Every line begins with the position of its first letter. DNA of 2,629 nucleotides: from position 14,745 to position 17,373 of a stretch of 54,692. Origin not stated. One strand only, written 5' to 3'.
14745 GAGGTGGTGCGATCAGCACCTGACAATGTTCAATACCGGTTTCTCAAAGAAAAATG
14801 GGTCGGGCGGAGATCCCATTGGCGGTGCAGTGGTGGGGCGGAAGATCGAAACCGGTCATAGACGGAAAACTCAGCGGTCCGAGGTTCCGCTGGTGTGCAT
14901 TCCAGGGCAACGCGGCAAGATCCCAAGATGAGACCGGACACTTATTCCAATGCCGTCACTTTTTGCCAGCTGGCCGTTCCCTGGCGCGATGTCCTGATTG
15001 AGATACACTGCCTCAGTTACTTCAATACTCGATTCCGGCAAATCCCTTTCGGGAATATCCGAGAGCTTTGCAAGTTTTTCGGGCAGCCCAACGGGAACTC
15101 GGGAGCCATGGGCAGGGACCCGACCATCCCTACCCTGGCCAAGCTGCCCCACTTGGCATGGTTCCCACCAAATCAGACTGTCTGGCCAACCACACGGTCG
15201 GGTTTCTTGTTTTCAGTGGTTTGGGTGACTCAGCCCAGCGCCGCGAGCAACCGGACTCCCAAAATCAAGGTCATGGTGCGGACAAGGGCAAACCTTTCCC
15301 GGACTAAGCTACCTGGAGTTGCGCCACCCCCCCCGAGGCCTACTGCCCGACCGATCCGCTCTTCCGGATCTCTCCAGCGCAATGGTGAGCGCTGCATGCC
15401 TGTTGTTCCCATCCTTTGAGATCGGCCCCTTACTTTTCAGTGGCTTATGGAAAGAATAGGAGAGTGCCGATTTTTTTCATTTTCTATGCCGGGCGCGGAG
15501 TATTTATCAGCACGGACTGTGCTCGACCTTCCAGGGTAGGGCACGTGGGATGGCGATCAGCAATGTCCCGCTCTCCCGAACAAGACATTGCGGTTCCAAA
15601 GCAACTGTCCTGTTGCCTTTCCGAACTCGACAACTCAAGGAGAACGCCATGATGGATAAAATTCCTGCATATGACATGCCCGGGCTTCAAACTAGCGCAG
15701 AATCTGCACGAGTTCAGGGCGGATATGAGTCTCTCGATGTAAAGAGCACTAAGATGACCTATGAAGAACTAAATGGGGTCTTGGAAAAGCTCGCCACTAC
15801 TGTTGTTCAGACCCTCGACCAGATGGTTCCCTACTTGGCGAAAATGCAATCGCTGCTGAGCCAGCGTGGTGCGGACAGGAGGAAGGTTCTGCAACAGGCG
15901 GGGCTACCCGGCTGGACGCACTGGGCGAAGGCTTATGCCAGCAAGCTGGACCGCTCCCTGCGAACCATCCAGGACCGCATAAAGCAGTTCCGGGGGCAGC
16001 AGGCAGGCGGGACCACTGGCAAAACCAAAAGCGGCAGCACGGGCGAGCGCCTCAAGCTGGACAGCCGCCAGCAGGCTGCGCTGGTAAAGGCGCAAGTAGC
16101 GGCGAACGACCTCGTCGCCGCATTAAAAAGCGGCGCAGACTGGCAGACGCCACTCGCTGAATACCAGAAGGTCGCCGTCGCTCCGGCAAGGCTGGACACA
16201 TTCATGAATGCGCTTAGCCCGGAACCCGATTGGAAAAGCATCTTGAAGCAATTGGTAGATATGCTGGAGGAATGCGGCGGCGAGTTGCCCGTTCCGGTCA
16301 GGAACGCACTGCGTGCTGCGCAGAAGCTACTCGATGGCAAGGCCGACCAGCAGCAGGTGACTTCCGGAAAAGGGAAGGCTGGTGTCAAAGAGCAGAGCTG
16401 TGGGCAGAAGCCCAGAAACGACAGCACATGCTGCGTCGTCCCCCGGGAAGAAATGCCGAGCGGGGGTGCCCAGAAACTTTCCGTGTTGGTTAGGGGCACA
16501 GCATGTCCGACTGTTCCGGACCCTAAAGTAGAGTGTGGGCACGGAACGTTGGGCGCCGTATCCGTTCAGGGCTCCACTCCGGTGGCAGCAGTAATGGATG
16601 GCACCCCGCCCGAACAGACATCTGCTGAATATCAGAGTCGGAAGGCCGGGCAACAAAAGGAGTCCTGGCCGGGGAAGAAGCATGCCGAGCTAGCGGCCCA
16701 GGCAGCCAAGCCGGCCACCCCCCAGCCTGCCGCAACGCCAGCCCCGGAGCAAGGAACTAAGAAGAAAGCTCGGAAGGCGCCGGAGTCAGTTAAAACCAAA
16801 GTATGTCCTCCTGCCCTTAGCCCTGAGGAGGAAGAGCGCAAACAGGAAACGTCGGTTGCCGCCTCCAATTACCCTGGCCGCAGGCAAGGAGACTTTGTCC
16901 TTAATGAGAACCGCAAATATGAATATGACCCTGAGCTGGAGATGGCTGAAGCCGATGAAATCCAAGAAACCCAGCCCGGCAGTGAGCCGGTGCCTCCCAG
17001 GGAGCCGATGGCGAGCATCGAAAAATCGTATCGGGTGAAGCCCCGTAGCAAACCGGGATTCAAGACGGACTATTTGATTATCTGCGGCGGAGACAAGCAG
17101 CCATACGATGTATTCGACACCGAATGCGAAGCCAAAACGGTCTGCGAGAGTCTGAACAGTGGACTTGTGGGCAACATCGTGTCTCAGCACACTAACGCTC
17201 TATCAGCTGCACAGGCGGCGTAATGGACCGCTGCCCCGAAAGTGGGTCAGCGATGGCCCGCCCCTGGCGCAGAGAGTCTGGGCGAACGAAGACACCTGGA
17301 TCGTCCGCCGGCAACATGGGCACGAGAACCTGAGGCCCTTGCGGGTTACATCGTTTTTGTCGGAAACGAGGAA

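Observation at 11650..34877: Five DNA methyltransferase genes in one island, with no recognisable endonuclease partner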

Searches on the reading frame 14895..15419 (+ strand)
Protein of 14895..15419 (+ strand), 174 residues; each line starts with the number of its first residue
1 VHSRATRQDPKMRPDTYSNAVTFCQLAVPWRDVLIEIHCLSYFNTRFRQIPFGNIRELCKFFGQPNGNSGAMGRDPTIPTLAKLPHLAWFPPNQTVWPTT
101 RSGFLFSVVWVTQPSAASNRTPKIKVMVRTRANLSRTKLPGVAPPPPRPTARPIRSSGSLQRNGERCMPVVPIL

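Call 5: search_protein_families(library=pfam, proteins=[window:14895-15419:+], max_evalue=0.01)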
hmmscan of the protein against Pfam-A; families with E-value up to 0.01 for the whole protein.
window:14895-15419:+ (174 aa): 0 families

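Call 12: search_protein_families(library=phrogs, proteins=[window:14895-15419:+], max_evalue=0.01)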
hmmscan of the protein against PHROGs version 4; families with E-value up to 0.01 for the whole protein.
window:14895-15419:+ (174 aa): 0 families

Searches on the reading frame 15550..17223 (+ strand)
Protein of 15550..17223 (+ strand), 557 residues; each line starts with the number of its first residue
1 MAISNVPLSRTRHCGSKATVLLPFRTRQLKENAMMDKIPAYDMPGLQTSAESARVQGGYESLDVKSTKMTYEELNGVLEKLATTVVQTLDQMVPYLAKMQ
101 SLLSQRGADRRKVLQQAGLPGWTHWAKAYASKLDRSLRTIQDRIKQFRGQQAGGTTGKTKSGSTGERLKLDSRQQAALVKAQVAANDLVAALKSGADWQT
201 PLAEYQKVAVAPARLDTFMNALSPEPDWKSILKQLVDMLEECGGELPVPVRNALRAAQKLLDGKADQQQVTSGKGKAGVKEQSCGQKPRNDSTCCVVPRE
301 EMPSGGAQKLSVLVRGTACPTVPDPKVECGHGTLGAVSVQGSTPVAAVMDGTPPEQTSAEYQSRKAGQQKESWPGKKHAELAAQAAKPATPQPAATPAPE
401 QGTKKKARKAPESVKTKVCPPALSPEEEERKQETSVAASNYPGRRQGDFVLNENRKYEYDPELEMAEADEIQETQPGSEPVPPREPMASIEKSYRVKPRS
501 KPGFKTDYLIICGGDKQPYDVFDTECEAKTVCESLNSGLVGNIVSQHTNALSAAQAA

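Call 3: search_protein_families(library=pfam, proteins=[window:15550-17223:+], max_evalue=0.01)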
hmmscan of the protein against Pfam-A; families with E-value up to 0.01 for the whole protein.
window:15550-17223:+ (557 aa): 0 families

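Call 11: search_protein_families(library=phrogs, proteins=[window:15550-17223:+], max_evalue=0.01)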
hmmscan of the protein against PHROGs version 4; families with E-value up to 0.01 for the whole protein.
window:15550-17223:+ (557 aa): 0 families

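Call 18: search_protein_families(library=padloc, proteins=[window:15550-17223:+], max_evalue=0.01)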
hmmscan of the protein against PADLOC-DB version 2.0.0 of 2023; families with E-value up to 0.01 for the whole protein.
window:15550-17223:+ (557 aa): 0 families

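Call 19: search_protein_families(library=ncbifam, proteins=[window:15550-17223:+], max_evalue=0.01)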
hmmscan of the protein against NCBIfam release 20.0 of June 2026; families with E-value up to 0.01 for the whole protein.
window:15550-17223:+ (557 aa): 0 families

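Call 21: search_solved_structures(query=window:15550-17223:+, max_evalue=1)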
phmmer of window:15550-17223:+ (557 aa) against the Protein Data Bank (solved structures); distinct sequences matched with E-value up to 1: 0.

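Call 51: search_protein_families(library=pfam, proteins=[window:15550-17223:+], max_evalue=10)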
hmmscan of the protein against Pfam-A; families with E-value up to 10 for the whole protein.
window:15550-17223:+ (557 aa): 0 families
